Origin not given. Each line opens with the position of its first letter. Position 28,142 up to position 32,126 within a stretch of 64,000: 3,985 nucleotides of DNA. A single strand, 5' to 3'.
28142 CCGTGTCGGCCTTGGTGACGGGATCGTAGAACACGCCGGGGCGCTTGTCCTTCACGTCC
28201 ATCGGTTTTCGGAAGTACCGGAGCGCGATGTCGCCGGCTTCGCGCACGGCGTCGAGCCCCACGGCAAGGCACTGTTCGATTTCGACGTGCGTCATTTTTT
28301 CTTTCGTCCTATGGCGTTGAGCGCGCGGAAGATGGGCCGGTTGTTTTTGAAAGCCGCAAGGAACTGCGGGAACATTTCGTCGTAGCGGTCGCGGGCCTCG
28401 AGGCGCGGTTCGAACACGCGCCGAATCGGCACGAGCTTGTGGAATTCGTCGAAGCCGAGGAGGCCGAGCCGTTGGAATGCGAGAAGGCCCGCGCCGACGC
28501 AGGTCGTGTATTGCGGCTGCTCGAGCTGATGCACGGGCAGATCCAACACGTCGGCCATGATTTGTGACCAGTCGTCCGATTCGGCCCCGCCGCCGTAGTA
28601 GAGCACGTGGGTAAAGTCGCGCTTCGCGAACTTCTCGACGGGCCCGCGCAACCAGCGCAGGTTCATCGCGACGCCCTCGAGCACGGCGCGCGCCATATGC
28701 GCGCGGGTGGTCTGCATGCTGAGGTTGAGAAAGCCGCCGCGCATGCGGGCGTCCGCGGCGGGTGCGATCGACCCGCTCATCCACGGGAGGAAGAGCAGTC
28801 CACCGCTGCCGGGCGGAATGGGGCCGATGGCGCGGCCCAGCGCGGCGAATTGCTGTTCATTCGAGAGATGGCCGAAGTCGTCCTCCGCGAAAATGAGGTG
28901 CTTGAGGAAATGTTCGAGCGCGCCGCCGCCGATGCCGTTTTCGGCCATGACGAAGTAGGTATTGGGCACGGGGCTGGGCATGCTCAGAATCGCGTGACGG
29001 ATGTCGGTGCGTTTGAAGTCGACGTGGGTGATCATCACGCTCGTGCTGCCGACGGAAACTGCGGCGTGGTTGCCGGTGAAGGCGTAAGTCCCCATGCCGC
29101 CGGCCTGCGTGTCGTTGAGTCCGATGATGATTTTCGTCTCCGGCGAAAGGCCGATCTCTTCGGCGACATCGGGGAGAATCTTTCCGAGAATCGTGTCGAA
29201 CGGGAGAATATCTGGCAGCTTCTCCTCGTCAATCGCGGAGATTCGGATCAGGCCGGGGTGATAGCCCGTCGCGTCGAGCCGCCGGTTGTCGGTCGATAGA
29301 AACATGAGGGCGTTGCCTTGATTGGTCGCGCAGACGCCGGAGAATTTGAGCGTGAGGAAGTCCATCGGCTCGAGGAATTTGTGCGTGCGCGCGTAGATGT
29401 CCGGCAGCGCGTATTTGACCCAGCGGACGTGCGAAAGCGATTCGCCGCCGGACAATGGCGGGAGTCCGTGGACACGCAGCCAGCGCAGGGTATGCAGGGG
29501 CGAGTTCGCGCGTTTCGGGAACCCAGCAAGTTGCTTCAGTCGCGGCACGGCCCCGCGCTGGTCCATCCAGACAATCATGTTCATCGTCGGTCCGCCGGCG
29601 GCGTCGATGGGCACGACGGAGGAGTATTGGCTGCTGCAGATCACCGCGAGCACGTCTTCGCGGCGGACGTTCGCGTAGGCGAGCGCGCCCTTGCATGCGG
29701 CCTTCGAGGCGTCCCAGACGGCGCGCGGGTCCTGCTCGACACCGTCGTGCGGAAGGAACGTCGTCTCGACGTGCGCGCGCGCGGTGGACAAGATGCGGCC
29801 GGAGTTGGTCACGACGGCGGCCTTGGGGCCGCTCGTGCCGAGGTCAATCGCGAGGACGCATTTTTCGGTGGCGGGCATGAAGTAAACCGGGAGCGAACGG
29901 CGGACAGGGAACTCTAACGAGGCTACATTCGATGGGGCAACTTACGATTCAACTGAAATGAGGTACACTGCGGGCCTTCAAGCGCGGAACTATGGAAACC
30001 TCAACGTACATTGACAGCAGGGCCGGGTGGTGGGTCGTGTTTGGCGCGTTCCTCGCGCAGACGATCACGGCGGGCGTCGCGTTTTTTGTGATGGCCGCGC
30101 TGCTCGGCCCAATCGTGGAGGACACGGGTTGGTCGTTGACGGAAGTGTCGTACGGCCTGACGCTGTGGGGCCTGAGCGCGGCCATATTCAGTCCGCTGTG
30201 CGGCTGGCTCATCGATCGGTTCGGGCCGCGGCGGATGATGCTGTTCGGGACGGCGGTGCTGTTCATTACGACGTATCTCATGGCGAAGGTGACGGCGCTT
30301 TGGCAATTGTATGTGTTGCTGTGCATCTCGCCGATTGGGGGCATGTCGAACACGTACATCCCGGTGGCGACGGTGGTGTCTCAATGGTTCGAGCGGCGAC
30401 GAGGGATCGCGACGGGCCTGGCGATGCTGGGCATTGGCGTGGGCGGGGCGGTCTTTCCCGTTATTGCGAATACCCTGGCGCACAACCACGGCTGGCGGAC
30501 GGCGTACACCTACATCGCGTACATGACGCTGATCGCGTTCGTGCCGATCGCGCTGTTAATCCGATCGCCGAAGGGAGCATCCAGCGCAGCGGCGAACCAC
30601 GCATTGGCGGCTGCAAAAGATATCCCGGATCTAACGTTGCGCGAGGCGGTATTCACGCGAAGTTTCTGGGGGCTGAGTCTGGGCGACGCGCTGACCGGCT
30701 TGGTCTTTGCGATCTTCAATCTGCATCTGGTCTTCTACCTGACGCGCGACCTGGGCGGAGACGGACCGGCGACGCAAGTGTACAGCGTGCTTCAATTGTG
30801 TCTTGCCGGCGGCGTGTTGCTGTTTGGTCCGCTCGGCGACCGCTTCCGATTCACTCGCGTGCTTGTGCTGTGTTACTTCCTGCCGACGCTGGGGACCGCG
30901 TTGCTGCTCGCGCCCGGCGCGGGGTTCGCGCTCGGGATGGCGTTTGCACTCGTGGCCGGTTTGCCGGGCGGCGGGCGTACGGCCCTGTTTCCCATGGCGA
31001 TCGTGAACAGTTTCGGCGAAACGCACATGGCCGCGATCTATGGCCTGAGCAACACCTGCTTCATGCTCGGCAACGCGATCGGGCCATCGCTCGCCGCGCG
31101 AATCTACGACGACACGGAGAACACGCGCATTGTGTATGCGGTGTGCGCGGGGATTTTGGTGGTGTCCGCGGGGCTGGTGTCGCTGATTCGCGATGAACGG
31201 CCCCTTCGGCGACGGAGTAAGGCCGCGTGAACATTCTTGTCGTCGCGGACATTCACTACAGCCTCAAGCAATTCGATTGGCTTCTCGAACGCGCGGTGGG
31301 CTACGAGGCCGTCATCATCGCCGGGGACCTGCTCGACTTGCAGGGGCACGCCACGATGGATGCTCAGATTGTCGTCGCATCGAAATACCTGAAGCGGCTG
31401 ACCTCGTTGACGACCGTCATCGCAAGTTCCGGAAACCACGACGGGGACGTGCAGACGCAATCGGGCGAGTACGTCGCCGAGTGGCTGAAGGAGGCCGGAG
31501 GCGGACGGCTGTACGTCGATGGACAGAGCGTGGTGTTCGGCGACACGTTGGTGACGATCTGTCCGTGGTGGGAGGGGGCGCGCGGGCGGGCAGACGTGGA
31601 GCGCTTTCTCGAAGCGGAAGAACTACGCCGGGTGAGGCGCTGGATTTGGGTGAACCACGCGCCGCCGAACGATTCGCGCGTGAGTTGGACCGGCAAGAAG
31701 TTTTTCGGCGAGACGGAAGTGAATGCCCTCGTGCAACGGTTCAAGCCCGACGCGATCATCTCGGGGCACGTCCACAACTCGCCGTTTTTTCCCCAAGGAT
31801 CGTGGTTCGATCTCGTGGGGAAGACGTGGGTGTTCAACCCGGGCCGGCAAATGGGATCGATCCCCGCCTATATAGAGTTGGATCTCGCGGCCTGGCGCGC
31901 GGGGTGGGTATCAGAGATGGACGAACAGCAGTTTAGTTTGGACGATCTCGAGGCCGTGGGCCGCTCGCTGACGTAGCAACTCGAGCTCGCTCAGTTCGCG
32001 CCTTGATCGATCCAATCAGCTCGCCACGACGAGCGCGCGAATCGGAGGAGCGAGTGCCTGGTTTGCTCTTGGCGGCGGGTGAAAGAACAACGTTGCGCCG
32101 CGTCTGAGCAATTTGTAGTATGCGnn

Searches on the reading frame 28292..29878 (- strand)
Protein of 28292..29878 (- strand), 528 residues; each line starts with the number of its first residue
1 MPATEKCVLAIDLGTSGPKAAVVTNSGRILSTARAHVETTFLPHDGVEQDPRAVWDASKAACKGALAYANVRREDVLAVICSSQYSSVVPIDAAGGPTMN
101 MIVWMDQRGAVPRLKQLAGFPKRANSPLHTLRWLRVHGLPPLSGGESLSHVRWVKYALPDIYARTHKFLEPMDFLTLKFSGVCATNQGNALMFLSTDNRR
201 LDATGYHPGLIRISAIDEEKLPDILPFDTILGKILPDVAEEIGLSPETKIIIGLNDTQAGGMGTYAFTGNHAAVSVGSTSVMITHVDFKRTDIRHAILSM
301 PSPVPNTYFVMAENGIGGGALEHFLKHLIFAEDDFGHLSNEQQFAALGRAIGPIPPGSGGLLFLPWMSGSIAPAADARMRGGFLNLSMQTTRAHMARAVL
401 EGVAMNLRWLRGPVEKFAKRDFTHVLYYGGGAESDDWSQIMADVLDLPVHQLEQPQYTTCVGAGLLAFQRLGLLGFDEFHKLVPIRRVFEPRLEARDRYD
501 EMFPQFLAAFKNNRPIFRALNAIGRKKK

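Call 42: search_protein_families(library=pfam, proteins=[window:28292-29878:-], max_evalue=0.00001)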
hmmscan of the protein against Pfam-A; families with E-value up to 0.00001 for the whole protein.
window:28292-29878:- (528 aa): 2 families
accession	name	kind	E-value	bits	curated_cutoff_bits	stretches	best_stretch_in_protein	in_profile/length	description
PF00370.27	FGGY_N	-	1.3e-31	110.5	28.8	1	8-263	2-245/245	FGGY family of carbohydrate kinases, N-terminal domain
PF02782.22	FGGY_C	-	3.7e-24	86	27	1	272-468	1-195/198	FGGY family of carbohydrate kinases, C-terminal domain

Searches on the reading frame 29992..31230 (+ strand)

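Call 42: search_protein_families(library=pfam, proteins=[window:29992-31230:+], max_evalue=0.00001)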
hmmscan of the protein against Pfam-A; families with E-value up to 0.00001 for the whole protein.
window:29992-31230:+ (412 aa): 2 families
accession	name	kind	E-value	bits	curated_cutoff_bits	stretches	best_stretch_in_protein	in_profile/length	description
PF07690.21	MFS_1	-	2e-47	162.2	33.4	2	20-285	2-265/347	Major Facilitator Superfamily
PF06779.20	MFS_4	-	2.9e-06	27.3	26.3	1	25-395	3-362/364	Uncharacterised MFS-type transporter YbfB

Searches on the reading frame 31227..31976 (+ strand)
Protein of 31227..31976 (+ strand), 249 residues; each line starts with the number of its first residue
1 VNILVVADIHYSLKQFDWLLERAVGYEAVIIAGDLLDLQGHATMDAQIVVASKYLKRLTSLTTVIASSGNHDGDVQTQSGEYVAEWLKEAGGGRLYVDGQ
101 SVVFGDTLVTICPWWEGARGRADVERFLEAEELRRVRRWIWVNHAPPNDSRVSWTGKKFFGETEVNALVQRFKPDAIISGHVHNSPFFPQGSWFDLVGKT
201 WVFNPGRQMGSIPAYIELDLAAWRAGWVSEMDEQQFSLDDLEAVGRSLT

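Call 43: search_protein_families(library=pfam, proteins=[window:31227-31976:+], max_evalue=0.00001)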
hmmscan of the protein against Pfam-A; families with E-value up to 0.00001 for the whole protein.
window:31227-31976:+ (249 aa): 2 families
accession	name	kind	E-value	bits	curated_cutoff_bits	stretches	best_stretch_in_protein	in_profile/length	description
PF00149.33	Metallophos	-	1.5e-14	55.3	21.5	1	1-184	1-190/191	Calcineurin-like phosphoesterase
PF12850.12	Metallophos_2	-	1.6e-12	48.1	27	1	1-210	1-137/154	Calcineurin-like phosphoesterase superfamily domain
